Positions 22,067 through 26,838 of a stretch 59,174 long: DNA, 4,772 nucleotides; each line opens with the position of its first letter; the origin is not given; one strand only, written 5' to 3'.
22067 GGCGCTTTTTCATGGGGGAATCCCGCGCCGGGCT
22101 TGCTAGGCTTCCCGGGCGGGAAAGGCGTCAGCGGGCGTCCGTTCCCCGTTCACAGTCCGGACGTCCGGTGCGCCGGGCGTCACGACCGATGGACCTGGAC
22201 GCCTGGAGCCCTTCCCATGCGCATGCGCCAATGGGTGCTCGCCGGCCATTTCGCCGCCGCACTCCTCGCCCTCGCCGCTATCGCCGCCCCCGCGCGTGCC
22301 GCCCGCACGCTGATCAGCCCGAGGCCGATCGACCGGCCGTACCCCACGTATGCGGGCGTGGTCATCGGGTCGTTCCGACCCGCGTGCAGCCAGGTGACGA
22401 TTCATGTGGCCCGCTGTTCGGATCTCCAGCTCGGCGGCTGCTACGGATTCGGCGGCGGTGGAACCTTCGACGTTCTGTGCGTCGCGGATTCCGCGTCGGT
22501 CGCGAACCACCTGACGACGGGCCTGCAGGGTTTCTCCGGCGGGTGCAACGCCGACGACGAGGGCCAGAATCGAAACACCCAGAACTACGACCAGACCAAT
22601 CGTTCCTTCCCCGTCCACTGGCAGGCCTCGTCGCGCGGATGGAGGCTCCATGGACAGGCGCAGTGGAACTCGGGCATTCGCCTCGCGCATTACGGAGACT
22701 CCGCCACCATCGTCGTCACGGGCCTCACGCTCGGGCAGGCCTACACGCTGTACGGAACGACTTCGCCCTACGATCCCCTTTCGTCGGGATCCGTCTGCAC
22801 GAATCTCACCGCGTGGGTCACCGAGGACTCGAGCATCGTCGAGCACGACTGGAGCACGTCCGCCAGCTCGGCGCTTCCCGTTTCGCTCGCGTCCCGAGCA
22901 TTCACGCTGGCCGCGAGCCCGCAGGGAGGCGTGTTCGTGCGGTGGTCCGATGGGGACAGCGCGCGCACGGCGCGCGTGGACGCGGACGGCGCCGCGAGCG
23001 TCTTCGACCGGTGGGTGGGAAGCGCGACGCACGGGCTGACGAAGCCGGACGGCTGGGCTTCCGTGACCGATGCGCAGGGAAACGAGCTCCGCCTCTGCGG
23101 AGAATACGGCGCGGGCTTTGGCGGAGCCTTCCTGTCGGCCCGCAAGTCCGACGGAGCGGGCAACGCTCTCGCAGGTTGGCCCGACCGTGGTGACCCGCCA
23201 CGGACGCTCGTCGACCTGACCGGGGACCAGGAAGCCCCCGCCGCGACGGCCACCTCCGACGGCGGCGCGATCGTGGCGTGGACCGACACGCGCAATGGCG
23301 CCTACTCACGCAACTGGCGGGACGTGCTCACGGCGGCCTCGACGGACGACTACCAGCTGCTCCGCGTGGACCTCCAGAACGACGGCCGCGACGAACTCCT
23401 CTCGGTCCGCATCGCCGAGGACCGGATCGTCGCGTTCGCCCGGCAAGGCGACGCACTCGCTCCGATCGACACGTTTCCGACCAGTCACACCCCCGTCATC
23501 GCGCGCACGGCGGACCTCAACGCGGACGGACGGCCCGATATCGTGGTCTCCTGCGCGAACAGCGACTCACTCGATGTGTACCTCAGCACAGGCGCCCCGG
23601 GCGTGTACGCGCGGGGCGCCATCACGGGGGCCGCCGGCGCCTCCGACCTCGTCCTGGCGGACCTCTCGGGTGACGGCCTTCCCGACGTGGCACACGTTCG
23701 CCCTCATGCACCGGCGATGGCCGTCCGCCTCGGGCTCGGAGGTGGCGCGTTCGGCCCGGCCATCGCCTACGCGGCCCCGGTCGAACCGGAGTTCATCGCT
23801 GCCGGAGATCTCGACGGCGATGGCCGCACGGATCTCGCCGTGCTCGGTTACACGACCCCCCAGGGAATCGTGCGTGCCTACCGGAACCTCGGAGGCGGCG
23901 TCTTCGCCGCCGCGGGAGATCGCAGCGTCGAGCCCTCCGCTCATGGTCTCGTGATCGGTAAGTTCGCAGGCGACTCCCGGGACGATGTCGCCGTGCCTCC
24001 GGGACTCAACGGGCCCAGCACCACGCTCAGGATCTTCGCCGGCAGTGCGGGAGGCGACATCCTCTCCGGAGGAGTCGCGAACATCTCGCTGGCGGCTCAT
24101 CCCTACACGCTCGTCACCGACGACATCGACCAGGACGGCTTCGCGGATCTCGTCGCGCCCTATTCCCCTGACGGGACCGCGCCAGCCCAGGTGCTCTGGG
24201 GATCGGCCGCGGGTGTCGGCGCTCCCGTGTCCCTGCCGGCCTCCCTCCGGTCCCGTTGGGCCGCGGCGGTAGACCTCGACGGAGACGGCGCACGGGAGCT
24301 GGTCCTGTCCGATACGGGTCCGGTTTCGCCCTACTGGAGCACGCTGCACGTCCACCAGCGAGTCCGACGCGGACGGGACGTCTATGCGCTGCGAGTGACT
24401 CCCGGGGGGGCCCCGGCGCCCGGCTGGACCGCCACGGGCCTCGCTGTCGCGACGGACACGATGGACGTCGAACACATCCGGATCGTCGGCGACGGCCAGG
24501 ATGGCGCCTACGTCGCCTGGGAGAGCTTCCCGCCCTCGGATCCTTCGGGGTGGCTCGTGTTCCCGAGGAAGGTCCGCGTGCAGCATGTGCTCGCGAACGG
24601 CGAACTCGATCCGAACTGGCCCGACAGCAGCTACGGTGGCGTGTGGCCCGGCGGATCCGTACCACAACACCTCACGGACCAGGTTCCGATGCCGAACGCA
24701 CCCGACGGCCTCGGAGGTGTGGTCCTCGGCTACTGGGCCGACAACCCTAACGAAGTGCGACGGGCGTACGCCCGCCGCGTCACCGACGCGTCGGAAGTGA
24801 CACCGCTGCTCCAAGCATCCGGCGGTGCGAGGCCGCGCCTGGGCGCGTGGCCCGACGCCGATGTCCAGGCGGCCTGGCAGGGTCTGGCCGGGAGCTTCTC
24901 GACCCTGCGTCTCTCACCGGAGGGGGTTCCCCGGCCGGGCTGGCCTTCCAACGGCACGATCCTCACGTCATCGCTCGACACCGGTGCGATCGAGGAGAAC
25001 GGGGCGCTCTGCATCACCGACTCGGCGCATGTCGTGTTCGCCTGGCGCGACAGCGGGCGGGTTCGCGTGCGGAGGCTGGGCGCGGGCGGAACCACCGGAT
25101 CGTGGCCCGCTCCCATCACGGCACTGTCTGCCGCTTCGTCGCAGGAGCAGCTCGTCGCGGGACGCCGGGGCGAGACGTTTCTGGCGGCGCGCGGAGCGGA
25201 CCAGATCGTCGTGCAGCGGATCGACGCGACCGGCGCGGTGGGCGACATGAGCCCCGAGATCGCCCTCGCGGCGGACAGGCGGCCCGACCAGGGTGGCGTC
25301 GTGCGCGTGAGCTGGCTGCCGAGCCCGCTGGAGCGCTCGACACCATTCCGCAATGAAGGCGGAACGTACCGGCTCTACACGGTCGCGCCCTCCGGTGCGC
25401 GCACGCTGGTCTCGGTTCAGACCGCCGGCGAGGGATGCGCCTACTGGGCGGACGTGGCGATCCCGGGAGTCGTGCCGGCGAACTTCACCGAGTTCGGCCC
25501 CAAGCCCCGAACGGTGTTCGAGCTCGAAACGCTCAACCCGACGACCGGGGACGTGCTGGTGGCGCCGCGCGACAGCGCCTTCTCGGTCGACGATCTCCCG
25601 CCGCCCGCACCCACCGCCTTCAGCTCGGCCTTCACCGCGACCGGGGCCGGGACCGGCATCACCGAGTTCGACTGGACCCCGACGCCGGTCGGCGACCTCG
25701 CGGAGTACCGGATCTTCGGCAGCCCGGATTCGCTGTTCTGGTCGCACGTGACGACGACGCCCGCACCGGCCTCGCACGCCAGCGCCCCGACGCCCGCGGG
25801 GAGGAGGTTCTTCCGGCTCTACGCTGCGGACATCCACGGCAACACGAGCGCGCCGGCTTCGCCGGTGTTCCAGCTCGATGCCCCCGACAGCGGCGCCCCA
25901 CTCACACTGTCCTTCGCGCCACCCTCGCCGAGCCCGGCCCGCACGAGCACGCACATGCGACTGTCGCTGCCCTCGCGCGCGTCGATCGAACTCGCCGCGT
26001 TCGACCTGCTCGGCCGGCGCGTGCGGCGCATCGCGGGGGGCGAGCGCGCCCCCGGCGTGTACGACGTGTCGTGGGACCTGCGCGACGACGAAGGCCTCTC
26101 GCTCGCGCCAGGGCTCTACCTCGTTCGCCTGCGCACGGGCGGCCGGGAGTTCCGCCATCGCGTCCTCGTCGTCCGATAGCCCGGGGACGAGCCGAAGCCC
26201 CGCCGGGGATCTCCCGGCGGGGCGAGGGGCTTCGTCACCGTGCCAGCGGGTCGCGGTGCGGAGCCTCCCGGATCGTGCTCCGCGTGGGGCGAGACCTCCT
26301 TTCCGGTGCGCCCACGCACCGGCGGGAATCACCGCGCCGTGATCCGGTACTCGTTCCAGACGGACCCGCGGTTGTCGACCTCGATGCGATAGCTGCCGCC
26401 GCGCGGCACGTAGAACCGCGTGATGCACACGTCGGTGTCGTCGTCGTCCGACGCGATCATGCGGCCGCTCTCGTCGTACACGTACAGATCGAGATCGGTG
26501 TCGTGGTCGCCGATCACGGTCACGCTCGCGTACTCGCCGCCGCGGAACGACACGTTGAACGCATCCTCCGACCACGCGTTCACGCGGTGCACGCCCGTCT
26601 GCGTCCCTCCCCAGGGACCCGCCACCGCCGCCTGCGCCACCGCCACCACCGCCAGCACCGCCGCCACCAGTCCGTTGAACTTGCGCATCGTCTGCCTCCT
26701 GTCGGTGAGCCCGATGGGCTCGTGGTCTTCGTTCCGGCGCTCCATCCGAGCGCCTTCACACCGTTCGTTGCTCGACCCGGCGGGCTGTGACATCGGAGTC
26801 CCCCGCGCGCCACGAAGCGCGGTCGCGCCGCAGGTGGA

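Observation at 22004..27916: Four-fold conserved bipartite element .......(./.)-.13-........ marks a compact regulon beside an ECF-like sigma gene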

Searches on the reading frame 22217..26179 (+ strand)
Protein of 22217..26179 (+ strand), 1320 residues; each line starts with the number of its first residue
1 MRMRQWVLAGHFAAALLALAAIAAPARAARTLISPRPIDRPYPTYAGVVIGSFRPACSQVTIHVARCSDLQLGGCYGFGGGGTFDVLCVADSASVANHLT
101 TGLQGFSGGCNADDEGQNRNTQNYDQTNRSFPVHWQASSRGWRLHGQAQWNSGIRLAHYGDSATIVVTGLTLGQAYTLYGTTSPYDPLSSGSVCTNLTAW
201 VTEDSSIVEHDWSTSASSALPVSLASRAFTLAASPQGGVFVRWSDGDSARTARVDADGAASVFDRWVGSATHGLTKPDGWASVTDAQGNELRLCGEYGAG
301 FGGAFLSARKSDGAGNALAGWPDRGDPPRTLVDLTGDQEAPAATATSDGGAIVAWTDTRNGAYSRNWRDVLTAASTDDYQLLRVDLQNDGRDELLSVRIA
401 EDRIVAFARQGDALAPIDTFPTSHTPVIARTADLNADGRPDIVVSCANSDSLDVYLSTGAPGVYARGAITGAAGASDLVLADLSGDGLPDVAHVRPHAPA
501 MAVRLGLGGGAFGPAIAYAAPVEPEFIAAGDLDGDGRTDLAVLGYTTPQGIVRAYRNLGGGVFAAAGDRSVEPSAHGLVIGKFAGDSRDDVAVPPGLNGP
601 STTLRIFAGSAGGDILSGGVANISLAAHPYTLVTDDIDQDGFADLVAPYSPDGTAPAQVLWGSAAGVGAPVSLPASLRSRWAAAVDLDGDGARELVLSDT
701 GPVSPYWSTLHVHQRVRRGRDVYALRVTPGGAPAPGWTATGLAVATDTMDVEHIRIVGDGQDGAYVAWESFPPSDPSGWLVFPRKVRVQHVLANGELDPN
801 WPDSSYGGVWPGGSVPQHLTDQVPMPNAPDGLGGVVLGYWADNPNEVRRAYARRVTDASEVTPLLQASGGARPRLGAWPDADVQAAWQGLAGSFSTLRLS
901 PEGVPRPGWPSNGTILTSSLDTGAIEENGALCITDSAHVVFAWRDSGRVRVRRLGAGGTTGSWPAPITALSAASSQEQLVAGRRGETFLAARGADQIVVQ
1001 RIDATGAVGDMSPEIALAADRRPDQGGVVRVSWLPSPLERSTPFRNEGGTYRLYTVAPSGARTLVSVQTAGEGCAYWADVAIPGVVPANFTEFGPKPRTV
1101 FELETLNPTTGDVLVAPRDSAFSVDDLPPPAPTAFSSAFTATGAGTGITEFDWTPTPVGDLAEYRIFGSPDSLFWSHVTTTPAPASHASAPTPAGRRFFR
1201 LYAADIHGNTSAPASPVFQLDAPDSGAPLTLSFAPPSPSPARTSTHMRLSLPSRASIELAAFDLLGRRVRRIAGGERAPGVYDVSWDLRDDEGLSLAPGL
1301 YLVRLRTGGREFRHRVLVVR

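Call 10: search_protein_families(library=pfam, proteins=[window:22217-26179:+], max_evalue=0.01)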
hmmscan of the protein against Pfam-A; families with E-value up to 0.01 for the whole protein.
window:22217-26179:+ (1320 aa): 4 families
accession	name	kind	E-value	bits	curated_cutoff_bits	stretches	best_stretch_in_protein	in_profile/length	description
PF13517.12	FG-GAP_3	-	5.9e-22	78.5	26.9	4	433-492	1-60/61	FG-GAP-like repeat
PF01839.29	FG-GAP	-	7.6e-12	45.3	22.1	1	527-542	5-20/37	FG-GAP repeat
PF13860.13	FlgD_ig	-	1.9e-06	28.2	27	1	1247-1305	14-73/79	FlgD Ig-like domain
PF12256.14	TcdB_toxin_midN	-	0.0058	16.4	24.8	0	670-725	18-72/181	Insecticide toxin TcdB middle/N-terminal region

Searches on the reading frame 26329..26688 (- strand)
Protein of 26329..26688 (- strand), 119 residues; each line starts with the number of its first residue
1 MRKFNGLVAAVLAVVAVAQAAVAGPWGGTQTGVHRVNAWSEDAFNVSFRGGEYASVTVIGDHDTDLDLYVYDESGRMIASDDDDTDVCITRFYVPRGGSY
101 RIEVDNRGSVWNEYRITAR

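Call 9: search_protein_families(library=ncbifam, proteins=[window:26329-26688:-], max_evalue=0.1)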
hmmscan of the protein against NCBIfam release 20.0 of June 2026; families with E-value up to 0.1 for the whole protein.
window:26329-26688:- (119 aa): 0 families

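Call 10: search_protein_families(library=pfam, proteins=[window:26329-26688:-], max_evalue=0.01)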
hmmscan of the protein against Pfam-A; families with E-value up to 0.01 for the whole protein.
window:26329-26688:- (119 aa): 1 family
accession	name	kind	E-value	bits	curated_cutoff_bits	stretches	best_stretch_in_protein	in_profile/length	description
PF04151.21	PPC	-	0.00057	21.1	25.9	1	46-105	9-69/70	Bacterial pre-peptidase C-terminal domain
